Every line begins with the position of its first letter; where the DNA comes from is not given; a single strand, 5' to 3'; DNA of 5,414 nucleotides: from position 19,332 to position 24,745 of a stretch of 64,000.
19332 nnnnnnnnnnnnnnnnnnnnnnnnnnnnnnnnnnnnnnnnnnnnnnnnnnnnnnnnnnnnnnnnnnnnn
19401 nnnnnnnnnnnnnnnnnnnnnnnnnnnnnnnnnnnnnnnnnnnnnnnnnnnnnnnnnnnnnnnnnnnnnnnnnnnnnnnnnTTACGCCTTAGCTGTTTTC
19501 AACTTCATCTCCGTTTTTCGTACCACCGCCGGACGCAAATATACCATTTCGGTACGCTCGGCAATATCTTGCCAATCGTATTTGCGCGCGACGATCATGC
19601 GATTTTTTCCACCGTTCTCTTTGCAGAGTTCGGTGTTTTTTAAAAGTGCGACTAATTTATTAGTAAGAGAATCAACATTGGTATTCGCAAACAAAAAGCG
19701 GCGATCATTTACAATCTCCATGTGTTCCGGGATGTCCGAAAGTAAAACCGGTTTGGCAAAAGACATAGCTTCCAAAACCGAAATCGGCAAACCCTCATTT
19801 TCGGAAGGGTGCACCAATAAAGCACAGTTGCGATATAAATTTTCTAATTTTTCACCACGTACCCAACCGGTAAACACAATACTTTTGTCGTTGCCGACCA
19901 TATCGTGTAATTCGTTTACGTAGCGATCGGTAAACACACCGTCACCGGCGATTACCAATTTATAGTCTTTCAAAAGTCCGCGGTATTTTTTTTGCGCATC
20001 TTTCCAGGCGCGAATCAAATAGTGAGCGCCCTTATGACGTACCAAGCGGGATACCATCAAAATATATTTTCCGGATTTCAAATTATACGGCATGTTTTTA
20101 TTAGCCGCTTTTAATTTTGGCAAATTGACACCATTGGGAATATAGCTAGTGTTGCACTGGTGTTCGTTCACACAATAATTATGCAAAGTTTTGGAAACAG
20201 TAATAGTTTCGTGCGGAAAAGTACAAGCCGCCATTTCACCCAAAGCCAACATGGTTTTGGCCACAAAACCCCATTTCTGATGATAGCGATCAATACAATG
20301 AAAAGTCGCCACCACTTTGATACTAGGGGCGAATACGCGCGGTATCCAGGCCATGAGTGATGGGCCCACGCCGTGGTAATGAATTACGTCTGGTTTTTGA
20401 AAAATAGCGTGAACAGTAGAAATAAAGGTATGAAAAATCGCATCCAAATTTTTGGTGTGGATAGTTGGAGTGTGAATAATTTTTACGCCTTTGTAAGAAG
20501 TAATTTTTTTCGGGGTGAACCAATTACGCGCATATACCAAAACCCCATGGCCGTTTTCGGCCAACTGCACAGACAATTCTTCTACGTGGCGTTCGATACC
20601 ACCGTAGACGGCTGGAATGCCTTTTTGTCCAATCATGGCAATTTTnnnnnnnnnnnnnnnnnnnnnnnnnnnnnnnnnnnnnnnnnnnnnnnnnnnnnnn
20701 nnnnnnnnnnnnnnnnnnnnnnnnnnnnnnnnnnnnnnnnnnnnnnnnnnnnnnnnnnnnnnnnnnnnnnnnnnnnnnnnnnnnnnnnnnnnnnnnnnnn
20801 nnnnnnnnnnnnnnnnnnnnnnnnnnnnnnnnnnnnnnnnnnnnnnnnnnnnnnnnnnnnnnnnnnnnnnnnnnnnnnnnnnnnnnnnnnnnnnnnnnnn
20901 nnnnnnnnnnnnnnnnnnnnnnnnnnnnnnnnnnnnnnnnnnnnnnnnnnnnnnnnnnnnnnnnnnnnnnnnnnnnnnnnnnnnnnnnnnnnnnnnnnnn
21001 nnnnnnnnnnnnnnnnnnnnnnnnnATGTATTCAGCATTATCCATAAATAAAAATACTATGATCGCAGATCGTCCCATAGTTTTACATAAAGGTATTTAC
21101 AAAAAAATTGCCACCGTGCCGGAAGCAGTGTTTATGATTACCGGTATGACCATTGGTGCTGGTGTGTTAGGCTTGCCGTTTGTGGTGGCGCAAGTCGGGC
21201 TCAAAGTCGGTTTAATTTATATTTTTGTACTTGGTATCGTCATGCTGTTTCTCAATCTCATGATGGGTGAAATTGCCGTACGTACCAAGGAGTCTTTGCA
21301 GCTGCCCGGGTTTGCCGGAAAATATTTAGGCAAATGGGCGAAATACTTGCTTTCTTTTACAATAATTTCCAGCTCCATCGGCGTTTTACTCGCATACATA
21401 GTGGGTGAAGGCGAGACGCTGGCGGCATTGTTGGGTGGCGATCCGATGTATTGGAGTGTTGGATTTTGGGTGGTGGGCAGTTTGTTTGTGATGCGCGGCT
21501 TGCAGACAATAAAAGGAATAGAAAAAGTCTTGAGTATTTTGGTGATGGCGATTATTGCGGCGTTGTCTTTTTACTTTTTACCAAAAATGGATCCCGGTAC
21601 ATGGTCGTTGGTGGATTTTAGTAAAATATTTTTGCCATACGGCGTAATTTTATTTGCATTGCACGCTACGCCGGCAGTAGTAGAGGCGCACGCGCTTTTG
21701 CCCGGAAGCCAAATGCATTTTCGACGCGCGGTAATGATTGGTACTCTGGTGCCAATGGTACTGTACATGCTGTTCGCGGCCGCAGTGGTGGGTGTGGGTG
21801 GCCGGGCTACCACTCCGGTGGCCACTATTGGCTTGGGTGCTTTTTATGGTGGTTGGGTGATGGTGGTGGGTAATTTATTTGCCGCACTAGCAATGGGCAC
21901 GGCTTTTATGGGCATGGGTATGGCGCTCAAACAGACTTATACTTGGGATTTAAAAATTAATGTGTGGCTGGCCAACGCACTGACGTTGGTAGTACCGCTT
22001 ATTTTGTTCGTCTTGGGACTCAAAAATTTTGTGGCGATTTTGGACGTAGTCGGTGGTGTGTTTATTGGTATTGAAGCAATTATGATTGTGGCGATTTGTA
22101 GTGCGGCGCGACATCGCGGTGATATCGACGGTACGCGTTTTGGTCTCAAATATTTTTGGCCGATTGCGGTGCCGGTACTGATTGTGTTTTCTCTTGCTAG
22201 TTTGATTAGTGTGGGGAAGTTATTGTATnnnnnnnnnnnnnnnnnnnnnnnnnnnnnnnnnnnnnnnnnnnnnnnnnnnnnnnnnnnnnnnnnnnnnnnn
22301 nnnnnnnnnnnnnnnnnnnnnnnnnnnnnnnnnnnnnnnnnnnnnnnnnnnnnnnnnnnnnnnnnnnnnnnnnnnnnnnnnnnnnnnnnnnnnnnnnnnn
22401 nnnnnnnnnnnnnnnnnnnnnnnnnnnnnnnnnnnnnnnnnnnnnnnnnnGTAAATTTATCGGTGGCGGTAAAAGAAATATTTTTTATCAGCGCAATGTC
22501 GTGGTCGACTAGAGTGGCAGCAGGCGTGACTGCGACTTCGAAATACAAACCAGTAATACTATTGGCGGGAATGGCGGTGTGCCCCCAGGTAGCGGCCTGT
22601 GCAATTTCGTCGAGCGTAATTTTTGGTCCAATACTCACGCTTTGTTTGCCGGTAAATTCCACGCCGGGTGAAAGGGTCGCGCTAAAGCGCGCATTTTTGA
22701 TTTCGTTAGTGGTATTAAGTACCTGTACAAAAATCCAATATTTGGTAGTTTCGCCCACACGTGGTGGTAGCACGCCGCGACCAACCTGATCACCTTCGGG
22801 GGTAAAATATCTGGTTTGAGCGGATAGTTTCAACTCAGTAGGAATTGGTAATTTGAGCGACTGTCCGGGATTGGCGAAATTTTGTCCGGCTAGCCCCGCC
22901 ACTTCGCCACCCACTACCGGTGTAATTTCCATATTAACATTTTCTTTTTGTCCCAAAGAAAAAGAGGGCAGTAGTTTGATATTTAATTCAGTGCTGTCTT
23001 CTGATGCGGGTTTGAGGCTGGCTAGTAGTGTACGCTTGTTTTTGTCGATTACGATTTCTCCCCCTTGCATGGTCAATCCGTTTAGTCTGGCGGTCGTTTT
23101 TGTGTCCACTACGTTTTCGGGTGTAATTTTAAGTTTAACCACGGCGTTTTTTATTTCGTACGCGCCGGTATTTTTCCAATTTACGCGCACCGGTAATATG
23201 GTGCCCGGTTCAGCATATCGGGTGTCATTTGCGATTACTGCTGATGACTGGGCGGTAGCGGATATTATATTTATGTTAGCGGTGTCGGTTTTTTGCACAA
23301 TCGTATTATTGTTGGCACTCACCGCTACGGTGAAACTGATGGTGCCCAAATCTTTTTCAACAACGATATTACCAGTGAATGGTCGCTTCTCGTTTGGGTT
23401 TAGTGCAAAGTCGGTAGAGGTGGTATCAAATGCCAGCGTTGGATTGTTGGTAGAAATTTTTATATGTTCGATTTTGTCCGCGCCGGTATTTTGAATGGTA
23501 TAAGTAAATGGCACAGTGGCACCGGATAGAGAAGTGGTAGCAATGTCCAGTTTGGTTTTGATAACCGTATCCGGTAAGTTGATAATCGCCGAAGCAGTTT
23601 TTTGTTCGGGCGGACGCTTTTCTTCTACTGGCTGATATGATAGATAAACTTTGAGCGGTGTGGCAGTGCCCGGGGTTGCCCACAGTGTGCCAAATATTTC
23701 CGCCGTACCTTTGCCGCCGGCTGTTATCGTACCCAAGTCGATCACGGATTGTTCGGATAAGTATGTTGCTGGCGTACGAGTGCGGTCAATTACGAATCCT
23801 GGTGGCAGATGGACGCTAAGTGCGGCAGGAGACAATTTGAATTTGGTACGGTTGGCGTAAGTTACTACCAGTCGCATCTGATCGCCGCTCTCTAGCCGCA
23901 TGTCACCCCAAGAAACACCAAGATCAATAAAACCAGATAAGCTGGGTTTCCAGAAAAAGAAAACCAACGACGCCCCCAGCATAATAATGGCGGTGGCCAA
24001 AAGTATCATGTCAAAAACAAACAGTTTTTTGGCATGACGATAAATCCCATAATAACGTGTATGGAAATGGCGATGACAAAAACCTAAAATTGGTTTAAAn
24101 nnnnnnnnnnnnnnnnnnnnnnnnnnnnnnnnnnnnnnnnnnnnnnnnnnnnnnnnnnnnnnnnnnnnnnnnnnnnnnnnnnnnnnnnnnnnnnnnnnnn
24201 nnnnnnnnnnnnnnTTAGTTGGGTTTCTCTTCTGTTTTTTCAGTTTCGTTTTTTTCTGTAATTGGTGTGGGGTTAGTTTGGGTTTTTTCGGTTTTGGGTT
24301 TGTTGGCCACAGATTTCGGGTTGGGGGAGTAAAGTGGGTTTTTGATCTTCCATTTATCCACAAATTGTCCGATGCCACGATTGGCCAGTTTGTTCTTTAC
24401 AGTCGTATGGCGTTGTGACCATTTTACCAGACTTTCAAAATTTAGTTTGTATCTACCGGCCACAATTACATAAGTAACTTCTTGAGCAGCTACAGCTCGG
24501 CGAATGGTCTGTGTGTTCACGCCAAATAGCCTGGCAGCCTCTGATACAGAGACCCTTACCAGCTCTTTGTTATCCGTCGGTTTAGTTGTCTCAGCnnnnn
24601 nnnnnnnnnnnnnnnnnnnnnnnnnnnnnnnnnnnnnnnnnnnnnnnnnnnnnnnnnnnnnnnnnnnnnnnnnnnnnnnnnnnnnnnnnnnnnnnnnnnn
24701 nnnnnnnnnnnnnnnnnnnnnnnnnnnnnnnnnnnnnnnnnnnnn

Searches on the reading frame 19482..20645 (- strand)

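Call 16: search_protein_families(library=pfam, proteins=[window:19482-20645:-], max_evalue=0.001)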
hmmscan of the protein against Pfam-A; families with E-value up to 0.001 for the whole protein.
window:19482-20645:- (387 aa): 6 families
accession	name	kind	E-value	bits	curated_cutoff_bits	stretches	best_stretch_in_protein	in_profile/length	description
PF00534.26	Glycos_transf_1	-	3.3e-33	115.1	26.4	1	191-343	14-164/172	Glycosyl transferases group 1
PF13692.12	Glyco_trans_1_4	-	2.6e-28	99.5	27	1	193-337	2-142/142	Glycosyl transferases group 1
PF13439.12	Glyco_transf_4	-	4.6e-20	72.8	28.5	1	14-175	1-168/170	Glycosyltransferase Family 4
PF20706.3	GT4-conflict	-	1.3e-09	38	26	1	14-304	11-312/385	Family 4 Glycosyltransferase in conflict systems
PF13579.12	Glyco_trans_4_4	-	1.6e-08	35.5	29.7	1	15-160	1-144/158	Glycosyl transferase 4-like domain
PF13524.12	Glyco_trans_1_2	-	9.2e-06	26.1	25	1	226-364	13-141/144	Glycosyl transferase-like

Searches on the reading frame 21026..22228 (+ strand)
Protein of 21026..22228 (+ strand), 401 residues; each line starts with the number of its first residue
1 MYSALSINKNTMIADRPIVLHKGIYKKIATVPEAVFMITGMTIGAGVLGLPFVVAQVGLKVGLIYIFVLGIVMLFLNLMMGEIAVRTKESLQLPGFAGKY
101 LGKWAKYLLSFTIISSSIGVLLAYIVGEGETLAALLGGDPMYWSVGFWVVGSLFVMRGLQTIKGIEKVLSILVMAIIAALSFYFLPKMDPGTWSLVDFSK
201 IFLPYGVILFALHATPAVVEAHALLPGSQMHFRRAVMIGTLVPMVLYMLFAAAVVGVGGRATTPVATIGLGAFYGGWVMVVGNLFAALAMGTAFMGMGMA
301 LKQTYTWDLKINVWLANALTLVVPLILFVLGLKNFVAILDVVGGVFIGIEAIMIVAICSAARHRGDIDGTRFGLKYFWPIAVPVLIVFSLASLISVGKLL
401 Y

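Call 16: search_protein_families(library=pfam, proteins=[window:21026-22228:+], max_evalue=0.001)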
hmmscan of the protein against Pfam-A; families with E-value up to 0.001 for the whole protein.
window:21026-22228:+ (401 aa): 2 families
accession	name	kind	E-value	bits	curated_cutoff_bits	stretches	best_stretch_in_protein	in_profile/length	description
PF03222.19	Trp_Tyr_perm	-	6.7e-19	68.7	22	1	33-364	7-364/393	Tryptophan/tyrosine permease family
PF01490.24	Aa_trans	-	8e-11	41.7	25.6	1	29-345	3-355/410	Transmembrane amino acid transporter protein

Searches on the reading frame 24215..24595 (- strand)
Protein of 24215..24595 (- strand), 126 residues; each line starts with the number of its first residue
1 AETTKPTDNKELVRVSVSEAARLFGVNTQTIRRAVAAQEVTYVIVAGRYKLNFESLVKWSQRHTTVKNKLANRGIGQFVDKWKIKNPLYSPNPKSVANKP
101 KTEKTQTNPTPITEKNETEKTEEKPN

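Call 16: search_protein_families(library=pfam, proteins=[window:24215-24595:-], max_evalue=0.001)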
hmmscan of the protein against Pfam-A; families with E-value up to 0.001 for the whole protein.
window:24215-24595:- (126 aa): 2 families
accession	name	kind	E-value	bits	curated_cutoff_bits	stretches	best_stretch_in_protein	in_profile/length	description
PF12728.13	HTH_17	-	5.4e-05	23.8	27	1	16-62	3-49/51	Helix-turn-helix domain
PF05225.22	HTH_psq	-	0.00046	20.3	20.4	0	15-35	17-37/45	helix-turn-helix, Psq domain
